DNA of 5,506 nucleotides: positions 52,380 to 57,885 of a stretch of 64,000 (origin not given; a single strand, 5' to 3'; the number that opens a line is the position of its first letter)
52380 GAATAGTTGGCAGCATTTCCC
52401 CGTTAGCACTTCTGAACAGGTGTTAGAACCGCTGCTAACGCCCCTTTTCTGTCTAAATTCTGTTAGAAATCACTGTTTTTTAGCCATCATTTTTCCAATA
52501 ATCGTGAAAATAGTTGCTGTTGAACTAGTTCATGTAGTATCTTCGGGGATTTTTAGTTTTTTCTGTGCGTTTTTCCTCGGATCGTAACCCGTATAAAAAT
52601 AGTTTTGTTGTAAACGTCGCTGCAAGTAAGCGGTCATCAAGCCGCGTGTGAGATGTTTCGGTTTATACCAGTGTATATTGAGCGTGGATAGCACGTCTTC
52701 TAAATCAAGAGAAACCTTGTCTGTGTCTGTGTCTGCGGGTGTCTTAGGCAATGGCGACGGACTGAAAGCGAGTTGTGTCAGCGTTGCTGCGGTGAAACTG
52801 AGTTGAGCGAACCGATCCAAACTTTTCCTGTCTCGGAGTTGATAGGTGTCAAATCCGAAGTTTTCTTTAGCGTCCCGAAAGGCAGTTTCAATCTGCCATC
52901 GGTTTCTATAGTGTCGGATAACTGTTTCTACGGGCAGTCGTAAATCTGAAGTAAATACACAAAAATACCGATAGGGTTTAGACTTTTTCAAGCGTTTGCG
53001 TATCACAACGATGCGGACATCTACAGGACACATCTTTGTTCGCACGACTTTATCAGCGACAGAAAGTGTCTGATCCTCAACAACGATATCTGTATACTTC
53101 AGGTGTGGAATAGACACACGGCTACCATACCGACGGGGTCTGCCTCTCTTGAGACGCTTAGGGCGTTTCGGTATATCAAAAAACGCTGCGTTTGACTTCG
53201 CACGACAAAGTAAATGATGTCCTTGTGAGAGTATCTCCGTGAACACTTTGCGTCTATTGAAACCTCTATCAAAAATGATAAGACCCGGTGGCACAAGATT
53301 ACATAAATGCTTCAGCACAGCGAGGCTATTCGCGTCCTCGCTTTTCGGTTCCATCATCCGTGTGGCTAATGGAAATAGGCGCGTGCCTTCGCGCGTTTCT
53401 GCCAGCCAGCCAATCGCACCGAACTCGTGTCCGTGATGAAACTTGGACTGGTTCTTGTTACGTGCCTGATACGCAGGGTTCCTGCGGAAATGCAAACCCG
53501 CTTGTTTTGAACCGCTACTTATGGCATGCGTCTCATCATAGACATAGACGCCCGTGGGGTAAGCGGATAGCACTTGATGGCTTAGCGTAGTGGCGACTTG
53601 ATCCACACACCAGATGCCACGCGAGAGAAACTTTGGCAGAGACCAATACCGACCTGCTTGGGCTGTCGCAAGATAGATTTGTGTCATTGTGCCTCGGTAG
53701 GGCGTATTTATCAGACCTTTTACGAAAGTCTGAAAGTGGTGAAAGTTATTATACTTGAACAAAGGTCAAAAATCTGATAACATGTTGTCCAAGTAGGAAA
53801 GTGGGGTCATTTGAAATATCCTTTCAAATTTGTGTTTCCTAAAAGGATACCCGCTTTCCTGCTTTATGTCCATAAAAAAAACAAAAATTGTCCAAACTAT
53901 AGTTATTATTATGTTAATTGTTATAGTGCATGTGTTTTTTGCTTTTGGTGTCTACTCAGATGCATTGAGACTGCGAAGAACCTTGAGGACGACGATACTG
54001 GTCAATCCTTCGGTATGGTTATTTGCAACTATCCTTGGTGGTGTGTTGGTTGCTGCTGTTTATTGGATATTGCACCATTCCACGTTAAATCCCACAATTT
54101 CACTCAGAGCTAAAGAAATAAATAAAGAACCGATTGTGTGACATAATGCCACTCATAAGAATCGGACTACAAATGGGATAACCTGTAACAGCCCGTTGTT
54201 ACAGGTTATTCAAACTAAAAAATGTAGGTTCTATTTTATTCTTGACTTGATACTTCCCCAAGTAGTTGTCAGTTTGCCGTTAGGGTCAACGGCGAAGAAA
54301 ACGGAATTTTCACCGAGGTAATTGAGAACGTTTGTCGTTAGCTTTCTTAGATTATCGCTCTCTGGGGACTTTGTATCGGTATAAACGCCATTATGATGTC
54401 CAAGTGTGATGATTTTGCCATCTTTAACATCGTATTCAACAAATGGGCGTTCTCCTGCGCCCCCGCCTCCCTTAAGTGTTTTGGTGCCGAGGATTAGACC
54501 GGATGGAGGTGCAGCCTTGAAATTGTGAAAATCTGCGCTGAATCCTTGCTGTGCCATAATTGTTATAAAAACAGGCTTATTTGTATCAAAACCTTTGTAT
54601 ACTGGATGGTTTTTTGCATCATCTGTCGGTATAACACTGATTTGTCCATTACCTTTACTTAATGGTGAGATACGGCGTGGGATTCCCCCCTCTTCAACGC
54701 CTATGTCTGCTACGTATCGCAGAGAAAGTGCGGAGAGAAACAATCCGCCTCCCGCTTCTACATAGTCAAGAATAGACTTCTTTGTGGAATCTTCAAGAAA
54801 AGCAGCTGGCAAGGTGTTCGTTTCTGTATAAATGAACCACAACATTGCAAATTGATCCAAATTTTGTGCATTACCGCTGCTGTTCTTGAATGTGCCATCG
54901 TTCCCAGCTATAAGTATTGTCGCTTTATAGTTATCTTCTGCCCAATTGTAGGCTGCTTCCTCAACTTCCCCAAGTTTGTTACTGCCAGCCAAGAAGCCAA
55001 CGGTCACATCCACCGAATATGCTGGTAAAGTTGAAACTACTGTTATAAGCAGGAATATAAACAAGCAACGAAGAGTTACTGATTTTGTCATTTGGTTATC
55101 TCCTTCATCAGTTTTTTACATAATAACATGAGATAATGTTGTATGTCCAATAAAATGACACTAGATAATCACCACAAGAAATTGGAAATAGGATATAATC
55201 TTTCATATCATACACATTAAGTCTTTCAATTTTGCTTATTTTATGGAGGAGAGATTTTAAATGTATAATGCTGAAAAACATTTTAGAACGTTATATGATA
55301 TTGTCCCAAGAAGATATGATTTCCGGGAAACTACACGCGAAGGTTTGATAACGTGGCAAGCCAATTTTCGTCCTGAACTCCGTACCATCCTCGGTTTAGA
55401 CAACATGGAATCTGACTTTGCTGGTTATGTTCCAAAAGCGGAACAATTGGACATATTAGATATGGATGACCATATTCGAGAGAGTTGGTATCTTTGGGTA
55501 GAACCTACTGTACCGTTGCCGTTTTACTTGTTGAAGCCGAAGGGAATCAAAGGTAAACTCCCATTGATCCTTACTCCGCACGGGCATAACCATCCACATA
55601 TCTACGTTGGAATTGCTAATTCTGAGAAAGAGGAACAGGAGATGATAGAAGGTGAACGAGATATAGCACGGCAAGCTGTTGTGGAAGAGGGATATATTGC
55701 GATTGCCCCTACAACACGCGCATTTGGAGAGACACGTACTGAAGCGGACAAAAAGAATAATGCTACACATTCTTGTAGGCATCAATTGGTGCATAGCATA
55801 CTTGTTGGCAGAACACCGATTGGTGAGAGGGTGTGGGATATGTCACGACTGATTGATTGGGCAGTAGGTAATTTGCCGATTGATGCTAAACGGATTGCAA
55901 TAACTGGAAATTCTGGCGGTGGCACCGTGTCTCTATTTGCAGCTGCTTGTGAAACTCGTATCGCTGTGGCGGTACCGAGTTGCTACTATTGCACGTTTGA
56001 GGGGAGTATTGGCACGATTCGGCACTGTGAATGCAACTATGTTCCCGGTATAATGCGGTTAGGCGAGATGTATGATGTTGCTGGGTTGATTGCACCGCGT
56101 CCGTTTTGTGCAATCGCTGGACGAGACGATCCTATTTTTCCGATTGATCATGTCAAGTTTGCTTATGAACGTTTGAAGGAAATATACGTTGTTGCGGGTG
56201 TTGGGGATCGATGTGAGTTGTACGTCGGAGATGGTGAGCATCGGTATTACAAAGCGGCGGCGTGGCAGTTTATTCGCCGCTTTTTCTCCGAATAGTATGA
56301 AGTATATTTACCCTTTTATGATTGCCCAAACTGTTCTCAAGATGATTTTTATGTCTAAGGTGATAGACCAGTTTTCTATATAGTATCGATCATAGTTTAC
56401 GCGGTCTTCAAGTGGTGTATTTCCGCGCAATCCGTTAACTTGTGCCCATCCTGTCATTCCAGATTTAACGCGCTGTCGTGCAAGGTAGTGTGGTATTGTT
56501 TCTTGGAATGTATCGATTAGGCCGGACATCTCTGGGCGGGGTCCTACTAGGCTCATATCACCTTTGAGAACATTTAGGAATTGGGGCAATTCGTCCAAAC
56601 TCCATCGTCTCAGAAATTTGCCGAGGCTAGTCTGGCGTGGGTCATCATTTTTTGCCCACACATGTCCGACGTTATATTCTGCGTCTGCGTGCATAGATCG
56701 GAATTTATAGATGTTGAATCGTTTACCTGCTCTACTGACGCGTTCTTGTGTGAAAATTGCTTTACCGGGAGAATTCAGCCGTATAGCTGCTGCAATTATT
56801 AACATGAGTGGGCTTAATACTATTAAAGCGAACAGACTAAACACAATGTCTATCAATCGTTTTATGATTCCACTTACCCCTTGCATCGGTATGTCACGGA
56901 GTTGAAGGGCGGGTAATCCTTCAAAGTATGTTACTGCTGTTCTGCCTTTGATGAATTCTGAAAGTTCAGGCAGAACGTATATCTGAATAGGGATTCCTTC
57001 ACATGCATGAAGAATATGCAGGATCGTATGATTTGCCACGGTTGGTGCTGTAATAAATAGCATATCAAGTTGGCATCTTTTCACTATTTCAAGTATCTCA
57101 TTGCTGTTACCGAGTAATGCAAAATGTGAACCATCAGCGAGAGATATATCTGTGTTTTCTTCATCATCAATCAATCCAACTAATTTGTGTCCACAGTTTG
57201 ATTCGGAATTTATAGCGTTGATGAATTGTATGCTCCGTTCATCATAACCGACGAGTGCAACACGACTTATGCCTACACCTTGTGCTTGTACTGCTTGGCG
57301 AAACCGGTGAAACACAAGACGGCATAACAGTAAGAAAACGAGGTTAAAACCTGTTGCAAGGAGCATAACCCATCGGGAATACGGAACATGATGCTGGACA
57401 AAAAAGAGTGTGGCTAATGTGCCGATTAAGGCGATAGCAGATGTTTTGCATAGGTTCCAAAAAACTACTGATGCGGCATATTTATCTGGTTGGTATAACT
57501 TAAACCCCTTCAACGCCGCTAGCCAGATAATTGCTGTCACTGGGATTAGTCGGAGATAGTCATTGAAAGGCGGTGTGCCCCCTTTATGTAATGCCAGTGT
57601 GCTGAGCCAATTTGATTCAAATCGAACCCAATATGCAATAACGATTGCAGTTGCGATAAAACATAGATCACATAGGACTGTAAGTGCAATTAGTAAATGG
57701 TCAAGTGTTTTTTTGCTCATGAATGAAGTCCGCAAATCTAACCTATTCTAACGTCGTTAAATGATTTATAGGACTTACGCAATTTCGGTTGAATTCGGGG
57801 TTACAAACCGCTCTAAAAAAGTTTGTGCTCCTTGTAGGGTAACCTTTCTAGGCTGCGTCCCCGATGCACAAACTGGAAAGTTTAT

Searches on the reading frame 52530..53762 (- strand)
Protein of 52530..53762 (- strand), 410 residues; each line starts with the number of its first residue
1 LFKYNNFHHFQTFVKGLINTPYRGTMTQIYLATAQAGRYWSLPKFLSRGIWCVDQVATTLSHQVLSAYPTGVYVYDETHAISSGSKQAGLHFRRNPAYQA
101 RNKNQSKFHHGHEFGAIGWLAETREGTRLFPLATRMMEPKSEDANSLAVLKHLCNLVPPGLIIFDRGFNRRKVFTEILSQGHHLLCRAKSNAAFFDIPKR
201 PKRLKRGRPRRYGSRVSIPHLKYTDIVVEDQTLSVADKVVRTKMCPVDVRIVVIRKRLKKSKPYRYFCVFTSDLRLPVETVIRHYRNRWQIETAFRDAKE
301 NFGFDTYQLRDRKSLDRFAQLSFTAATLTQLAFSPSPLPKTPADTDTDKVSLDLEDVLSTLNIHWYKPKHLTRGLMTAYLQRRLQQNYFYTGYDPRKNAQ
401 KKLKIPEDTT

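Call 115: search_protein_families(library=pfam, proteins=[window:52530-53762:-], max_evalue=0.00001)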
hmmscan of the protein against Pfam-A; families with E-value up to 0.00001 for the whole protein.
window:52530-53762:- (410 aa): 2 families
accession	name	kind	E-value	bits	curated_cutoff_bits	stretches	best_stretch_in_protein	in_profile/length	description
PF01609.27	DDE_Tnp_1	-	5.7e-16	59.3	23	1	143-327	58-199/200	Transposase DDE domain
PF13546.12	DDE_5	-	6.4e-11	42.7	27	1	9-217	14-241/272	DDE superfamily endonuclease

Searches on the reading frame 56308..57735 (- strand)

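Call 115: search_protein_families(library=pfam, proteins=[window:56308-57735:-], max_evalue=0.00001)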
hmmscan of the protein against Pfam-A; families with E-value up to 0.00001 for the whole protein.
window:56308-57735:- (475 aa): 2 families
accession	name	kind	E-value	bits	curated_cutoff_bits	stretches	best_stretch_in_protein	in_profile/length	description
PF02397.22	Bac_transf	-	2.3e-69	233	27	1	292-473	1-178/179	Bacterial sugar transferase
PF13727.12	CoA_binding_3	-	1.6e-14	54.8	25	1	89-256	15-175/175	CoA-binding domain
